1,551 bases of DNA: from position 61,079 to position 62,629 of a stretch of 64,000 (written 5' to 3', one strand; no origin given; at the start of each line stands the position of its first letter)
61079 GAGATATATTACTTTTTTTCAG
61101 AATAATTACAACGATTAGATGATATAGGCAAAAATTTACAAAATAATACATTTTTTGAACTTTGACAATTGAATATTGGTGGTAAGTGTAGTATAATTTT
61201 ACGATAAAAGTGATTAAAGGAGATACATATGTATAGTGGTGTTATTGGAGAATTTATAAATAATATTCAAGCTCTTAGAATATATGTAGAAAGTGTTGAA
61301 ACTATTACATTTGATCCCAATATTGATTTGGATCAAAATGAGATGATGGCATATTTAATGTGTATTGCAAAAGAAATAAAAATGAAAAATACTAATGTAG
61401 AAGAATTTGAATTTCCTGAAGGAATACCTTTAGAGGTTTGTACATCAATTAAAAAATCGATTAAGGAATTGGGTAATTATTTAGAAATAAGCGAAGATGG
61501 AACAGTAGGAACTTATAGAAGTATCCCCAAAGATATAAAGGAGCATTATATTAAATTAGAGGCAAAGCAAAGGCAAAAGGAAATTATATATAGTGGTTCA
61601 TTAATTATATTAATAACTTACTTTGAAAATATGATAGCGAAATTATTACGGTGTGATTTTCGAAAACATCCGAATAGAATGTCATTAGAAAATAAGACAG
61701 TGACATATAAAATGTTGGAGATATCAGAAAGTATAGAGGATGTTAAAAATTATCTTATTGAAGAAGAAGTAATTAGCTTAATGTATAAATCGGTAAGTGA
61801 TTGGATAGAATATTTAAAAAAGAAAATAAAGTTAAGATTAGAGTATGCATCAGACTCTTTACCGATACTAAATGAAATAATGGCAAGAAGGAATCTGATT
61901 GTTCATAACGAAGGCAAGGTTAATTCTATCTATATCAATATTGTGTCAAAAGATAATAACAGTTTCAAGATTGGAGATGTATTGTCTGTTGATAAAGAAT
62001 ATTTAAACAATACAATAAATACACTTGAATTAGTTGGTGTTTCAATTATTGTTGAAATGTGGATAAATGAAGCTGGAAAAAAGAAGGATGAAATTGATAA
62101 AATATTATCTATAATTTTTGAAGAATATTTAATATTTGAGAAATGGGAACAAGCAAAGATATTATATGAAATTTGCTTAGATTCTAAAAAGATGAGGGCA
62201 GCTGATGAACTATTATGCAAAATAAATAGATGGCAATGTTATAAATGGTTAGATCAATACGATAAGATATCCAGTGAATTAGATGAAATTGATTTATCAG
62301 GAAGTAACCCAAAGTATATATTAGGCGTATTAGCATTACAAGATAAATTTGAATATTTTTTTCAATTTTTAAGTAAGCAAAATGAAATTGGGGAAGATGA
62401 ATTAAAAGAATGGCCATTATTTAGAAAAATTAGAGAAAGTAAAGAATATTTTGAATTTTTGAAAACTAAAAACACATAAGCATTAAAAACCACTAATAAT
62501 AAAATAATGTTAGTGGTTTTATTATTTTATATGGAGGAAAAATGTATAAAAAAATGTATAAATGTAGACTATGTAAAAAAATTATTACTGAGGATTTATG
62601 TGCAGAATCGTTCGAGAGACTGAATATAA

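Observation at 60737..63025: AT-rich island next to the integrase carries a self-contained HEPN-motif gene: a candidate prophage-encoded defence or abortive-infection system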

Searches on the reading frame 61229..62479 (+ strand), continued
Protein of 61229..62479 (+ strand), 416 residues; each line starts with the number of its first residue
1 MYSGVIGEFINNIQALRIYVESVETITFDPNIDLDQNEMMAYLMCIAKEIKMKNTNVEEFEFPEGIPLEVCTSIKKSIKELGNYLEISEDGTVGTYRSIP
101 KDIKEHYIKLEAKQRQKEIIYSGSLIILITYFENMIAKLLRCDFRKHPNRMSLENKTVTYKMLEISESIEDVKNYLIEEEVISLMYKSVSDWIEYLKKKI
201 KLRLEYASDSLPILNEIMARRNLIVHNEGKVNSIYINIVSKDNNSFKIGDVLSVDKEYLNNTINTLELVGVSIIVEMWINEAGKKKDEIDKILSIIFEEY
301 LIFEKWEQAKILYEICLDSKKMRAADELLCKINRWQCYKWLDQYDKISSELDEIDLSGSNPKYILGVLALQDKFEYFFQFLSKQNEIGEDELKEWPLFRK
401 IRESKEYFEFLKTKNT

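Call 92: find_encoding_contigs(protein=P0002, flank=7000, max_places=2)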
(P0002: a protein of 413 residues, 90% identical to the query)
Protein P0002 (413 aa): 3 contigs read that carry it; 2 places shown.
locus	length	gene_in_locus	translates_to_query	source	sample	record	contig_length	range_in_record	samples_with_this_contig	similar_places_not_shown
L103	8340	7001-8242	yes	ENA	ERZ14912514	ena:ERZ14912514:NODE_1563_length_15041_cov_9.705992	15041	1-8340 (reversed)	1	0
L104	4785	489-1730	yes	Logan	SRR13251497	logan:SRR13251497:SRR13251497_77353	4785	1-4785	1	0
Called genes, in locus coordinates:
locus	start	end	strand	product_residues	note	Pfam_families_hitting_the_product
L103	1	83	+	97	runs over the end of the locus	-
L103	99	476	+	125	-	PF00075:RNase_H (weak)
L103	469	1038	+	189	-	-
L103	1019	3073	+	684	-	PF14284:PcfJ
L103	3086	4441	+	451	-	PF12961:DUF3850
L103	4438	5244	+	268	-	PF02086:MethyltransfD12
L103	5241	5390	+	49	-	-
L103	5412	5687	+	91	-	-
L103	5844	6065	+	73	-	-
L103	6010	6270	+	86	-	-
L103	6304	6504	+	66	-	-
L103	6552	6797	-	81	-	-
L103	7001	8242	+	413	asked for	-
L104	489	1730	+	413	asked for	-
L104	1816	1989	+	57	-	-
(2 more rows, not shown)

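Call 93: find_encoding_contigs(protein=P0013, flank=7000, max_places=3)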
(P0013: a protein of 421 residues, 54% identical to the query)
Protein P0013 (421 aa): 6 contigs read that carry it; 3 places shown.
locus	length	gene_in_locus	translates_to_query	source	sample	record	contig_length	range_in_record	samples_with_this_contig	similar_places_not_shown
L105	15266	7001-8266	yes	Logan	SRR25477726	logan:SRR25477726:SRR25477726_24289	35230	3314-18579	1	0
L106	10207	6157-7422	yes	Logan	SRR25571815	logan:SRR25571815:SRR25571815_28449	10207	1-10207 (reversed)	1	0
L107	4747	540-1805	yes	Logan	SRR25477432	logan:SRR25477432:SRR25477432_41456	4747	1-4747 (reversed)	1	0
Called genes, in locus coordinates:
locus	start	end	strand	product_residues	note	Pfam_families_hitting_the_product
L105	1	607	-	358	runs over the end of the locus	PF07751:Abi_2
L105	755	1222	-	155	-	-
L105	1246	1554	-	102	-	PF12844:HTH_19, PF13560:HTH_31, PF01381:HTH_3, PF13443:HTH_26 (weak)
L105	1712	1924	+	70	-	-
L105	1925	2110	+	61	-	-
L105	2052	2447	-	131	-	-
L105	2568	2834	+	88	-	-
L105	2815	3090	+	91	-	-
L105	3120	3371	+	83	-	-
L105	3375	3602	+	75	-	-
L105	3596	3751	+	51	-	-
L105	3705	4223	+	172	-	-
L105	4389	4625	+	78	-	-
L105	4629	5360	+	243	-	PF19808:DUF6291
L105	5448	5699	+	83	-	-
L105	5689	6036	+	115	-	-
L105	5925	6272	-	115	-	-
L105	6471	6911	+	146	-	-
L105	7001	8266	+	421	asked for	-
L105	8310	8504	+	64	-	-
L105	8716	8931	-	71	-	-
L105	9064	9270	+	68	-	-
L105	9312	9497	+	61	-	-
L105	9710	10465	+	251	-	PF02498:Bro-N, PF03374:ANT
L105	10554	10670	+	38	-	-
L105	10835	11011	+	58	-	-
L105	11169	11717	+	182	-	PF00589:Phage_integrase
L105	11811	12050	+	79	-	-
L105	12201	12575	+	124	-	-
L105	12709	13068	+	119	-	PF05119:Terminase_4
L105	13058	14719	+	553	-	PF03354:TerL_ATPase, PF20441:TerL_nuclease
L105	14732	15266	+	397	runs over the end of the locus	PF04860:Phage_portal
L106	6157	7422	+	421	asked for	-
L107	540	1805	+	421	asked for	-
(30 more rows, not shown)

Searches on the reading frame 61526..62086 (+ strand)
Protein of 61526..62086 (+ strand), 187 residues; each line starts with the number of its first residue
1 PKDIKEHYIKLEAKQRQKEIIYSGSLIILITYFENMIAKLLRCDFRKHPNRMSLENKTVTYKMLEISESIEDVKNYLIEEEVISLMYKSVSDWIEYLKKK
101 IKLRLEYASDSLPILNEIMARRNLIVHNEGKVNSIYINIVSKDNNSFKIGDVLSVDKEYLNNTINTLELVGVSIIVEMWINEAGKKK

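Call 49: predict_structure(alignment_id=A2)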
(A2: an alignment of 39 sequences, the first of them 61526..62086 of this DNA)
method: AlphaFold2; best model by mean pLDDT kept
length: 187 residues; sequences in the alignment: 39
mean_pLDDT: 90.8   pTM: 0.83
mean pLDDT of the five models: 90.8, 90.4, 89.9, 89.2, 88.9
residues with pLDDT >= 90: 133; 70-90: 44; 50-70: 10; < 50: 0
segments of 3 or more residues with pLDDT < 50: none
pLDDT, mean of each block of 10 residues (from residue 1): 85 85 95 97 93 82 89 93 95 96 95 96 94 93 75 93 98 95 71
secondary structure, 60 per line:
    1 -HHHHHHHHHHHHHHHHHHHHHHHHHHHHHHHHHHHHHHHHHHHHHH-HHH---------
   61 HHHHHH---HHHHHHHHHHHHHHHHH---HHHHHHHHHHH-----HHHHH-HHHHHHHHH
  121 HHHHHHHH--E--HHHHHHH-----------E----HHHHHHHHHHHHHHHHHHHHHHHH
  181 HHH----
elements in order: H2-47 H61-66 H70-86 H90-100 H106-110 H112-128 H134-140 H157-183

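Call 52: fold_search(model_id=the predicted structure, library=pdb)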
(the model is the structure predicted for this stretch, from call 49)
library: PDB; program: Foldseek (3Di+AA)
matches with E <= 10: 119; with E <= 0.001: 0
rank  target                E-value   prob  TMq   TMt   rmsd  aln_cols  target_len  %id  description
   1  9fqr_Co               1.2e+00  0.13  0.27  0.22  19.6       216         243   12  96-nm repeat of axonemal doublet microtubules from bovine sperm (released 2025-03-26)
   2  3wyo_A                1.4e+00  0.09  0.19  0.23  17.1       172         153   10  Heterodimeric myoglobin formed by domain swapping (released 2014-11-19)
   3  7dgm_A                1.8e+00  0.08  0.19  0.22  15.9       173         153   12  The dimeric structure of K79H/G80A/H81A myoglobin (released 2021-02-17)
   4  1f1m_A                1.8e+00  0.08  0.20  0.22  20.1       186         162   12  CRYSTAL STRUCTURE OF OUTER SURFACE PROTEIN C (OSPC) (released 2001-04-04)
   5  7y4l_HA               1.9e+00  0.06  0.16  0.19  16.1       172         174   10  PBS of PBS-PSII-PSI-LHCs from Porphyridium purpureum. (released 2023-01-18)
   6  1ggq_B                2.1e+00  0.07  0.19  0.22  19.3       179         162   13  OUTER SURFACE PROTEIN C (OSPC) OF BORRELIA BURGDORFERI STRAIN B31 (released 2001-03-14)
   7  7bml_D                2.2e+00  0.07  0.20  0.22  19.8       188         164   13  Crystal structure of outer surface protein C (OspC) from Borrelia burgdorferi (released 2021-02-10)
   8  9mgb_B                2.2e+00  0.06  0.18  0.19  15.4       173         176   10  scFv antibody CL33 bound to R-phycoerythrin (released 2025-08-06)
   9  1ggq_A                2.3e+00  0.07  0.19  0.22  20.9       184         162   12  OUTER SURFACE PROTEIN C (OSPC) OF BORRELIA BURGDORFERI STRAIN B31 (released 2001-03-14)
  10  7dgj_A                2.4e+00  0.06  0.19  0.22  15.9       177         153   12  The dimeric structure of K78H/G80A/H82A myoglobin (released 2021-02-17)
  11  4lmx_F                2.5e+00  0.05  0.17  0.17  17.1       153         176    8  Light harvesting complex PE555 from the cryptophyte Hemiselmis andersenii CCMP644 (released 2014-06-18)
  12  8omv_B                2.5e+00  0.04  0.17  0.06  28.5       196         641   11  Crystal structure of the constitutively active S117E/S181E mutant of human IKK2 (released 2024-04-10)
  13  6egc                  2.7e+00  0.08  0.21  0.25  16.2       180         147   14  Single-chain version of 2L4HC2_23 (PDB 5J0K) (released 2019-05-29)
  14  3i9w                  2.7e+00  0.08  0.23  0.17  19.9       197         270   12  Crystal structure of the E. coli histidine kinase sensor TorS sensor domain (released 2009-10-06)
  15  9bif_B                2.7e+00  0.06  0.20  0.23  18.8       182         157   13  Fab B11-OspCA complex (released 2024-11-20)
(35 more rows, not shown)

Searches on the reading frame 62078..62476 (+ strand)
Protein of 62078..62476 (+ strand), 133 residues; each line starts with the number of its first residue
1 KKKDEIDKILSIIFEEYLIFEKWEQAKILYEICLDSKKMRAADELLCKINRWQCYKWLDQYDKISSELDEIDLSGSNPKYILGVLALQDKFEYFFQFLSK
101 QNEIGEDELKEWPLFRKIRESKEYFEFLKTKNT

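Call 78: search_solved_structures(query=A7, max_evalue=10, show_alignments=2)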
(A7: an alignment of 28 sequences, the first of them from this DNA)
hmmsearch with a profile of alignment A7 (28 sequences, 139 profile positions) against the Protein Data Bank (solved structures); distinct sequences matched with E-value up to 10: 5.
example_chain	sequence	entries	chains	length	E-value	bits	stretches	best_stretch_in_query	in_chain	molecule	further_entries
6e6a_B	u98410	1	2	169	0.044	17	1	45-105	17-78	Inclusion membrane protein A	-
6swg_C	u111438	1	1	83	0.27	14.4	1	87-136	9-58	Protein TASOR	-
6e7e_A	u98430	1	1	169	0.28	14.4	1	45-105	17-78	Inclusion membrane protein A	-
2kfk_B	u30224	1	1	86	0.51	13.5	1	37-97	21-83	Cell division control protein 24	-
2kfj_A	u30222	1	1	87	0.53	13.5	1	37-97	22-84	Cell division control protein 24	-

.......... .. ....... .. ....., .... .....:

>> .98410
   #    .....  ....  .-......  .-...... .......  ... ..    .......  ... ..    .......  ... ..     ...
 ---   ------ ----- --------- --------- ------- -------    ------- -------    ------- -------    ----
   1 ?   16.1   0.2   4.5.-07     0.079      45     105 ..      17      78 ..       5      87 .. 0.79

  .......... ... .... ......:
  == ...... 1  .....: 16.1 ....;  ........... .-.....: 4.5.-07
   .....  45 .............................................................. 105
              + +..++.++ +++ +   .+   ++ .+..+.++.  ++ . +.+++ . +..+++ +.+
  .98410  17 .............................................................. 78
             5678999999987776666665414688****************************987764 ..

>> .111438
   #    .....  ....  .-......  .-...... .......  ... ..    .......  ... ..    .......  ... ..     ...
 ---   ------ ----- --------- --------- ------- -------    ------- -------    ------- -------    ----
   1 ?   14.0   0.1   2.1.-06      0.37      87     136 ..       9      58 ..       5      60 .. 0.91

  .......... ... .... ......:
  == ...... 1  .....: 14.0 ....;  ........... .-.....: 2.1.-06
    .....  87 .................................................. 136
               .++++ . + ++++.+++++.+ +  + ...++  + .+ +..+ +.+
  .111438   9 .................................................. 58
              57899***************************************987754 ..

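Call 79: search_protein_families(library=pfam, alignment_id=A7, max_evalue=1)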
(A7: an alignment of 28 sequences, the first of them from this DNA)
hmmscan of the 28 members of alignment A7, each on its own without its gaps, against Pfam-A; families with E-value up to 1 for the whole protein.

A. member 1, seq(133 aa): 0 families

B. families by the number of members that match (of 28 scanned): 24 families
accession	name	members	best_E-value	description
PF11848.13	DUF3368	2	0.1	Domain of unknown function (DUF3368)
PF01351.25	RNase_HII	1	0.01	Ribonuclease HII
PF17832.7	Pre-PUA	1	0.024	Pre-PUA-like domain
PF04333.18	MlaA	1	0.026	MlaA lipoprotein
PF11604.15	CusF_Ec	1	0.04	Copper binding periplasmic protein CusF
PF06212.17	GRIM-19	1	0.048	GRIM-19 protein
PF17418.7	SdpA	1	0.05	Sporulation delaying protein SdpA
PF22727.1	NCH2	1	0.055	NACHT C-terminal Helical domain 2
PF00605.23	IRF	1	0.063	Interferon regulatory factor transcription factor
PF24500.1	DUF7589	1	0.078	Domain of unknown function (DUF7589)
PF06970.17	RepA_N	1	0.078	Replication initiator protein A (RepA) N-terminus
PF12160.13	Fibrinogen_aC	1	0.08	Fibrinogen alpha C domain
PF06764.17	DUF1223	1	0.083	Protein of unknown function (DUF1223)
PF25772.1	HEAT_RRP12_N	1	0.11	RRP12-like, N-terminal HEAT repeats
PF16045.11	LisH_2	1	0.13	LisH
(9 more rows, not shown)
